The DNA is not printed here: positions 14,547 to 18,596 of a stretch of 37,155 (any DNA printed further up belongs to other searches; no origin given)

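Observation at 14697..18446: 1,249-aa orphan with no detectable motifs and a C-terminal hydrophobic tail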

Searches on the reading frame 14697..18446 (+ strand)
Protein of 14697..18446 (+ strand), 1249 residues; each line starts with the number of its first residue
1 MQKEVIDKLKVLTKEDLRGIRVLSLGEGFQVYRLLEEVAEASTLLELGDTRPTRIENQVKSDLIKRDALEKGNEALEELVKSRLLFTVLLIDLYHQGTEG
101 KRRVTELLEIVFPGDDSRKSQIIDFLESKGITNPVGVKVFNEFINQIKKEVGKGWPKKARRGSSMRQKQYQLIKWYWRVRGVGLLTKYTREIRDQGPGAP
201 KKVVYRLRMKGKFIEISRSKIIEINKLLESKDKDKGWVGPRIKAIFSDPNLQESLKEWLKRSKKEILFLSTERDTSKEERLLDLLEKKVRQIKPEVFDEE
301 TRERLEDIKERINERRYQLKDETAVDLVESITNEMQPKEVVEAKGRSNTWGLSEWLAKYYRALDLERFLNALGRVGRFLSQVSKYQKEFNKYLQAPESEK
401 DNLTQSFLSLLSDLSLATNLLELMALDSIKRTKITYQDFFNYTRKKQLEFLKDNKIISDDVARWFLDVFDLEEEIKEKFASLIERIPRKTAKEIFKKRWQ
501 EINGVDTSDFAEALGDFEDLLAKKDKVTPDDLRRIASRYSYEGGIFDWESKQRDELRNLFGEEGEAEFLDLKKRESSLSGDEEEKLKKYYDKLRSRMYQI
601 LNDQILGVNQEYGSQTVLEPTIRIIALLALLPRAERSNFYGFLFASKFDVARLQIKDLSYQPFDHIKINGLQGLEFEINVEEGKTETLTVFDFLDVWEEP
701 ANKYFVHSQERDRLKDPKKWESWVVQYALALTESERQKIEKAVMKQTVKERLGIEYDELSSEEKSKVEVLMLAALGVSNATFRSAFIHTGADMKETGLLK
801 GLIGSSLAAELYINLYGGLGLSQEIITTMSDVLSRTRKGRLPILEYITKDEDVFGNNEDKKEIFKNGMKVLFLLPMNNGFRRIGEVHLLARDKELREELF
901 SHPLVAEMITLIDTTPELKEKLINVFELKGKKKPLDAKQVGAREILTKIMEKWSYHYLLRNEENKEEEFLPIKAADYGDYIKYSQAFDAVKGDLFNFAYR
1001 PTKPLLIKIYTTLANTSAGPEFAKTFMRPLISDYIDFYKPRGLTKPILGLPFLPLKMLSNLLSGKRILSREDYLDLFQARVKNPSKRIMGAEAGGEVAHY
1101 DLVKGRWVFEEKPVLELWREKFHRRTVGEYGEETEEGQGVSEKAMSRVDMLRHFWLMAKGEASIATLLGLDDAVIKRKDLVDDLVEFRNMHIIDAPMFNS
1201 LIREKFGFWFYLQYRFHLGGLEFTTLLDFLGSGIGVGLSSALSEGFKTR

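Call 6: search_protein_families(library=pfam, proteins=[window:14697-18446:+], max_evalue=0.1)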
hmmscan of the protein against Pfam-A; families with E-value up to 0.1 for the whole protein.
window:14697-18446:+ (1249 aa): 1 family
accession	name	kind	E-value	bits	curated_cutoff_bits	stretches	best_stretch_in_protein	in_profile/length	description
PF24615.2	Spectrin_Anc-1_2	-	0.099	13.3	28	0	276-322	47-93/105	Nuclear anchorage protein 1, spectrin repeat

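Call 7: search_protein_families(library=ncbifam, proteins=[window:14697-18446:+], max_evalue=0.1)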
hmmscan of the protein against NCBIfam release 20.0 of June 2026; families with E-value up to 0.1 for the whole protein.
window:14697-18446:+ (1249 aa): 0 families

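Call 8: find_homologous_proteins(query=window:14697-18446:+, max_evalue=0.001)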
Query window:14697-18446:+ (1249 aa): 2 proteins with E <= 0.001 among 8000 candidates.
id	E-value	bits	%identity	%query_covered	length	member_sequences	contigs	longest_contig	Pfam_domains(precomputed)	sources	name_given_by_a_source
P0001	0.0e+0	2762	100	100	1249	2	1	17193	-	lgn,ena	-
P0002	0.0e+0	2141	78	99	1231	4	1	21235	-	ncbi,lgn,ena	-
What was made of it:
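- Tried and rejected: The target found only itself and P0002 (call 8).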

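Call 9: search_solved_structures(query=window:14697-18446:+, max_evalue=1)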
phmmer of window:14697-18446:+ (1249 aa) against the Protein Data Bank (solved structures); distinct sequences matched with E-value up to 1: 2.
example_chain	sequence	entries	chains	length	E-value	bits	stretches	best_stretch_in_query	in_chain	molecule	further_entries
6qsz_A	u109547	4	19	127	0.13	13.2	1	289-364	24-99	Regulatory protein SIR4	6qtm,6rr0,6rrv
6y4b_A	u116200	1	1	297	0.29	12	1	362-449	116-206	Cyclodipeptide synthase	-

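Call 11: find_encoding_contigs(protein=P0002, flank=10000)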
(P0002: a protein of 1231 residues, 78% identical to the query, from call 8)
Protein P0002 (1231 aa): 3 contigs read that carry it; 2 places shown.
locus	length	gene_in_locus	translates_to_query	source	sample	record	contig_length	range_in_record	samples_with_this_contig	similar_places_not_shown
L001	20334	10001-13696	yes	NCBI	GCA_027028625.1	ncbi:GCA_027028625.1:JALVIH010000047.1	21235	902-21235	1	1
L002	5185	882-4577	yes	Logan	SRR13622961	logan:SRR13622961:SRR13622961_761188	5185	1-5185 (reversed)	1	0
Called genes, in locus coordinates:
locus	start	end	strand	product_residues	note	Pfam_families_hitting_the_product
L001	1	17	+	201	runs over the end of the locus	PF00300:His_Phos_1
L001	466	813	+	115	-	-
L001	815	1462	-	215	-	PF00625:Guanylate_kin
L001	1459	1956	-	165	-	PF04008:Adenosine_kin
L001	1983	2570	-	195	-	-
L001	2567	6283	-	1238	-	PF05257:CHAP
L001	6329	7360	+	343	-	PF13620:CarboxypepD_reg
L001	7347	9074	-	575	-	PF12229:PG_binding_4 (weak), PF04294:VanW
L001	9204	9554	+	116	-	PF18895:T4SS_pilin (weak)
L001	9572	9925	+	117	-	-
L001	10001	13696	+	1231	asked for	-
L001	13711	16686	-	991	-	PF00580:UvrD-helicase, PF01443:Viral_helicase1 (faint), PF13245:AAA_19, PF13604:AAA_30 (faint), PF21445:ADDB_N (weak), PF13361:UvrD_C, PF01930:Cas_Cas4 (faint), PF12705:PDDEXK_1, +1 more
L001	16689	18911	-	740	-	PF00133:tRNA-synt_1, PF09334:tRNA-synt_1g, PF13603:tRNA-synt_1_2 (weak), PF09334:tRNA-synt_1g (weak), PF08264:Anticodon_1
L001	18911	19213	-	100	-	-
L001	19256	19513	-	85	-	PF22277:EncFtn-like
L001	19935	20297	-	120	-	PF01850:PIN (faint), PF13470:PIN_3 (weak)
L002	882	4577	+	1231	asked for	-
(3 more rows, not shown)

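Call 16: search_protein_families(library=phrogs, proteins=[window:14697-18446:+], max_evalue=0.1)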
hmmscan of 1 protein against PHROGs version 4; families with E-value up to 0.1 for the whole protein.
window:14697-18446:+ (1249 aa): 0 families

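Call 17: search_protein_families(library=padloc, proteins=[window:14697-18446:+], max_evalue=0.1)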
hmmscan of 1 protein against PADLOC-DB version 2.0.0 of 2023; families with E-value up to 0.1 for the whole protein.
window:14697-18446:+ (1249 aa): 0 families
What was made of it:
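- Checked: Pfam, NCBIfam, PHROGs, PADLOC and PDB sequence searches give no hit (calls 6, 7, 9, 16, 17).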

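Call 32: find_related_loci(query=A1, collection=genome_contigs, flank=10000)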
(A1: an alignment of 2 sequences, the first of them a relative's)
Query A1 (1249 aa) in genome_contigs; peptide patterns used: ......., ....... (x = any residue, [..] = any of these).
103 stretches matched a pattern; 1 encode a relative of the query (tblastn E <= 1e-3); 1 distinct loci.
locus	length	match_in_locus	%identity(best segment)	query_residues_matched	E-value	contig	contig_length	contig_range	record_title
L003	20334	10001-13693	78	1-1239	0e+0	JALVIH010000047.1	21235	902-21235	MAG: bacterium isolate A1_metabat1_scaf2bin.058 A1_NODE_753_length_21235_cov_2.690402, whole genome shotgun sequence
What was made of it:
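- Tried and rejected: The genome_contigs scan with A1 found only the known close relative (call 32).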

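Call 37: search_protein_representatives(protein=window:14844-18443:+)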
Query: 1200 residues. Proteins with E-value up to 0.001 (for the whole library): 7; up to 1e-10: 6; up to 1e-30: 2. The best 7 are listed.
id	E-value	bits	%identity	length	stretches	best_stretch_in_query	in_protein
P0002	0.0e+00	2056.5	80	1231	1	1-1187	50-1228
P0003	0.0e+00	1103.4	49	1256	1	17-1189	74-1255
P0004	5.2e-23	97.3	30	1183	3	896-991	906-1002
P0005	5.2e-22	94.0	32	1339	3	573-800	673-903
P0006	3.4e-13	64.8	26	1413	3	882-997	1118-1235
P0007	2.3e-12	62.1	27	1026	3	899-994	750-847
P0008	8.9e-07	43.6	41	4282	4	1055-1086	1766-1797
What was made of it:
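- Checked: There are two close relatives (78-80 % and 48-49 % identity, depending on the method) and four distant clusters (call 37), all unannotated.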

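Call 41: search_protein_families(library=pfam, proteins=[P0003, P0004, P0005, P0006, P0007], max_evalue=0.01)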
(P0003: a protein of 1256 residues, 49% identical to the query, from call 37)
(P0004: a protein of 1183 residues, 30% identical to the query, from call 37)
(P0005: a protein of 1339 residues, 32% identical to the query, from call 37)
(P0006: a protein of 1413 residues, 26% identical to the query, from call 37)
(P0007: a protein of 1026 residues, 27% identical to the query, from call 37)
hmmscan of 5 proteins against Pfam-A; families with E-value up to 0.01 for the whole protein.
P0003 (1256 aa): 1 family
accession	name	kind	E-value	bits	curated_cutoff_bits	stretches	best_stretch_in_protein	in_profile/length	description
PF08278.16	DnaG_DnaB_bind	-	0.003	18.3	29.1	0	566-600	90-123/124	DNA primase DnaG DnaB-binding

P0004 (1183 aa): 0 families

P0005 (1339 aa): 0 families

P0006 (1413 aa): 0 families

P0007 (1026 aa): 0 families

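Call 42: find_homologous_proteins(query=A2, max_evalue=0.001)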
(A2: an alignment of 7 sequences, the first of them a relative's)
Query A2 (7 sequences) (1249 aa, profile of the alignment): 2 proteins with E <= 0.001 among 8000 candidates.
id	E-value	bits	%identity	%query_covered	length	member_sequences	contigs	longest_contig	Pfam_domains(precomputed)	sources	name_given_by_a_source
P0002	0.0e+0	1530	78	99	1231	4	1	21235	-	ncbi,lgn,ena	-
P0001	0.0e+0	1492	100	100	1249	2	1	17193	-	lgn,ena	-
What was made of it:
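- Tried and rejected: The seven-sequence profile found nothing new (call 42).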

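Call 43: find_encoding_contigs(protein=P0003, flank=10000)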
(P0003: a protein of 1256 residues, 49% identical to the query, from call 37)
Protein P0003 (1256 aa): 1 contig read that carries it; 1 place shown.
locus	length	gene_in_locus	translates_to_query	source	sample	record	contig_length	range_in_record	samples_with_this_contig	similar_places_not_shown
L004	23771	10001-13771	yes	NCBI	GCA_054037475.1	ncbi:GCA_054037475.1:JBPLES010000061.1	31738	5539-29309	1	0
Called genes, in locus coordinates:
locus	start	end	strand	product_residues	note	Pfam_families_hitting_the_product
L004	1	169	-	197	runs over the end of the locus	PF02223:Thymidylate_kin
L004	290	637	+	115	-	-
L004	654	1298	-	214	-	PF00625:Guanylate_kin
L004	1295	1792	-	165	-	PF04008:Adenosine_kin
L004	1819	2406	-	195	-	-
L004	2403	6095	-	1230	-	PF05257:CHAP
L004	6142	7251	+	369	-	PF13620:CarboxypepD_reg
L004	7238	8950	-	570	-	PF12229:PG_binding_4 (weak), PF04294:VanW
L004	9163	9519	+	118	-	PF18895:T4SS_pilin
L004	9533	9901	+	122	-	-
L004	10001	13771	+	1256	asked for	-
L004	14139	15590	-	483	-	-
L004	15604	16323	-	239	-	PF01386:Ribosomal_L25p, PF14693:Ribosomal_TL5_C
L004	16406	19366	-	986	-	PF00580:UvrD-helicase, PF13245:AAA_19, PF21445:ADDB_N (weak), PF13361:UvrD_C, PF13538:UvrD_C_2 (faint), PF01930:Cas_Cas4 (faint), PF12705:PDDEXK_1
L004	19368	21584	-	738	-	PF00133:tRNA-synt_1, PF09334:tRNA-synt_1g, PF21349:RUBY_RBDX (faint), PF13603:tRNA-synt_1_2 (weak), PF09334:tRNA-synt_1g (weak), PF08264:Anticodon_1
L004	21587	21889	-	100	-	-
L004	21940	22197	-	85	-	PF22277:EncFtn-like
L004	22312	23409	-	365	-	PF00348:polyprenyl_synt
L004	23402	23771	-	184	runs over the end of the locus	PF00293:NUDIX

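Call 44: list_cluster_members(proteins=[P0003, P0004, P0005, P0006, P0007])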
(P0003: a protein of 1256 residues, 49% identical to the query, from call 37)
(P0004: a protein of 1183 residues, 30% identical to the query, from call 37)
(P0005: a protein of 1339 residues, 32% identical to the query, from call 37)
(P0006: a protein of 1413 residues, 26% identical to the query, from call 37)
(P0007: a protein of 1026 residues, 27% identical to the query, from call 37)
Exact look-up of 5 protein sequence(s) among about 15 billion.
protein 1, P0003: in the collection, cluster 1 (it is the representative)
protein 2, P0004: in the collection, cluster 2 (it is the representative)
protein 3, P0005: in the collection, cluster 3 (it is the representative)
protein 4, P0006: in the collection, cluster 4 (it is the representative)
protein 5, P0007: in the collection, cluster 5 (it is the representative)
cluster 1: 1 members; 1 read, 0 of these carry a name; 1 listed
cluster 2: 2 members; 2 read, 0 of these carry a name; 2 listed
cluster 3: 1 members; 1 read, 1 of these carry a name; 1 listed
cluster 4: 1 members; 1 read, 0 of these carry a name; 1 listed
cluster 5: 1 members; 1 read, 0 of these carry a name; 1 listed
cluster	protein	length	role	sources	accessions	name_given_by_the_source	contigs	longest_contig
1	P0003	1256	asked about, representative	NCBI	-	-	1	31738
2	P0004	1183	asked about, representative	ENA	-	-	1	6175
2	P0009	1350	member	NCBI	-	-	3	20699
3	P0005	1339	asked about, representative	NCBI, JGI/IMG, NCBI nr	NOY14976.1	MAG: hypothetical protein GXP43_02050 [bacterium] | hypothetical protein [bacterium]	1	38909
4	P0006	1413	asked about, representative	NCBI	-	-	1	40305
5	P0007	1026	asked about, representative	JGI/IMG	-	-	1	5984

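Call 45: find_encoding_contigs(protein=P0005, flank=10000)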
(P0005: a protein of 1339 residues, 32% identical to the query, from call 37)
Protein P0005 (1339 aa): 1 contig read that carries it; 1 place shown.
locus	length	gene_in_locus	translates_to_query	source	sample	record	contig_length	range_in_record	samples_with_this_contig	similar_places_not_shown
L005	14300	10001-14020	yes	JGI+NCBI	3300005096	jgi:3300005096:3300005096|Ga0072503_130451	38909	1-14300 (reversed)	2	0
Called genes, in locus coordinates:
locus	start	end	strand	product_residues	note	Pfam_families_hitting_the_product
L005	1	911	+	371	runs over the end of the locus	PF00712:DNA_pol3_beta, PF02767:DNA_pol3_beta_2, PF02768:DNA_pol3_beta_3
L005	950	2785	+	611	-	PF01935:DUF87 (weak), PF19044:P-loop_TraG, PF12846:AAA_10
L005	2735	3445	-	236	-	PF26593:TraC-like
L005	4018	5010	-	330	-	PF13620:CarboxypepD_reg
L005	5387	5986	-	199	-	-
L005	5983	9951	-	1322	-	PF05257:CHAP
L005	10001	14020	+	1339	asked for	-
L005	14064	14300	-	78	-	?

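Call 46: find_encoding_contigs(protein=P0006, flank=10000)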
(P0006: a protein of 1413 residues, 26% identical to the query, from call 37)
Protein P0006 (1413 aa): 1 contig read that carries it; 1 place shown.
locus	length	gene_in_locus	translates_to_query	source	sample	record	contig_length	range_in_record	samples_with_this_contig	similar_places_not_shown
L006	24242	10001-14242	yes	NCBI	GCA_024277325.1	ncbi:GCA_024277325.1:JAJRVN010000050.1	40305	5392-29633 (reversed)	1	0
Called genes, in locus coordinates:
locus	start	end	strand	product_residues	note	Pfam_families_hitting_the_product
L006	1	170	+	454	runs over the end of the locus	PF11638:DnaA_N, PF00308:Bac_DnaA, PF01695:IstB_IS21 (weak), PF00004:AAA (weak), PF08299:Bac_DnaA_C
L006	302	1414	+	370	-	PF00712:DNA_pol3_beta, PF02767:DNA_pol3_beta_2, PF02768:DNA_pol3_beta_3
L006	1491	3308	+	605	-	PF01935:DUF87, PF12846:AAA_10, PF19044:P-loop_TraG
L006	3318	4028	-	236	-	PF26593:TraC-like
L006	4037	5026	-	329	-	PF12666:PrgI (weak), PF13620:CarboxypepD_reg (weak)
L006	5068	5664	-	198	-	-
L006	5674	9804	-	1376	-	PF05257:CHAP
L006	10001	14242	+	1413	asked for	-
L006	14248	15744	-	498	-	-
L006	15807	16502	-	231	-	PF01386:Ribosomal_L25p, PF14693:Ribosomal_TL5_C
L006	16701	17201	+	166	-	PF27226:AF_1845 (faint)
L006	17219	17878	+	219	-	PF00625:Guanylate_kin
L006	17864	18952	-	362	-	PF01926:MMR_HSR1, PF02421:FeoB_N (weak), PF06071:YchF-GTPase_C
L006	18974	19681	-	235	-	-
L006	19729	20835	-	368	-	PF18895:T4SS_pilin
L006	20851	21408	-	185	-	-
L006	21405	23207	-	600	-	PF24161:CCDC39 (weak), PF08486:SpoIID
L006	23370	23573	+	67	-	-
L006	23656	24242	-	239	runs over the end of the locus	PF01255:Prenyltransf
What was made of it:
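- Housekeeping genes (guanylate kinase, L25, UvrD-like helicase, ValRS) are interleaved with the cluster (calls 11, 43, 46).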

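Call 47: find_encoding_contigs(protein=P0009, flank=10000)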
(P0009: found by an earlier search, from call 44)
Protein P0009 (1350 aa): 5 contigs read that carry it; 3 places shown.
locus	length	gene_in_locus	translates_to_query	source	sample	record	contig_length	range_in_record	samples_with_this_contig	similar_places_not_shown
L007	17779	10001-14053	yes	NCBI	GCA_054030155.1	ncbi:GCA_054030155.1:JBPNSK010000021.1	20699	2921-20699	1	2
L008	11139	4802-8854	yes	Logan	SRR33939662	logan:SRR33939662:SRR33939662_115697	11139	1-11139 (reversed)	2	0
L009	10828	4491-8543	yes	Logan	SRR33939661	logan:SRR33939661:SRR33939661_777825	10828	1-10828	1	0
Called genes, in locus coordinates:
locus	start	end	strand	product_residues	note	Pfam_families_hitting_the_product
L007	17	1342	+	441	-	PF11638:DnaA_N, PF01695:IstB_IS21, PF00308:Bac_DnaA, PF00004:AAA (weak), PF08299:Bac_DnaA_C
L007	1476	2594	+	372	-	PF00712:DNA_pol3_beta, PF02767:DNA_pol3_beta_2, PF02768:DNA_pol3_beta_3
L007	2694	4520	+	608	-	PF01935:DUF87, PF19044:P-loop_TraG, PF12846:AAA_10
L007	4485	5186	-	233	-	PF26593:TraC-like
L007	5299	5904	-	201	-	-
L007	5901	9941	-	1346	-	PF05257:CHAP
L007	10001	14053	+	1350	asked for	-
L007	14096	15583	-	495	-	-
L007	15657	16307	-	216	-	PF00625:Guanylate_kin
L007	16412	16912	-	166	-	PF27226:AF_1845 (weak)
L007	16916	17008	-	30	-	-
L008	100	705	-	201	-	-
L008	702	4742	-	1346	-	PF05257:CHAP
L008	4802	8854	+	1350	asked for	-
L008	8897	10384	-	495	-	-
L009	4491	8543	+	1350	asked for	-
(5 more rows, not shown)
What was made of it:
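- The distant loci lie next to dnaA/dnaN (calls 46, 47).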

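Call 49: search_solved_structures(query=A2, max_evalue=10)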
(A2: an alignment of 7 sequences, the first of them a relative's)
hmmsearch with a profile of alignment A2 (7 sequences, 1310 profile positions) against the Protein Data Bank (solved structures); distinct sequences matched with E-value up to 10: 2.
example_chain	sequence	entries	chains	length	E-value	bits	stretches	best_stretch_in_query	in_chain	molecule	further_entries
6b2z_d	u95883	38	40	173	0.1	13.7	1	198-322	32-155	ATP synthase subunit d, mitochondrial | ATP synthase subunit d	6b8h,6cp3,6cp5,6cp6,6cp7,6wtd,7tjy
8f29_7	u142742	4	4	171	0.12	13.5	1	198-322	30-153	ATP synthase subunit d, mitochondrial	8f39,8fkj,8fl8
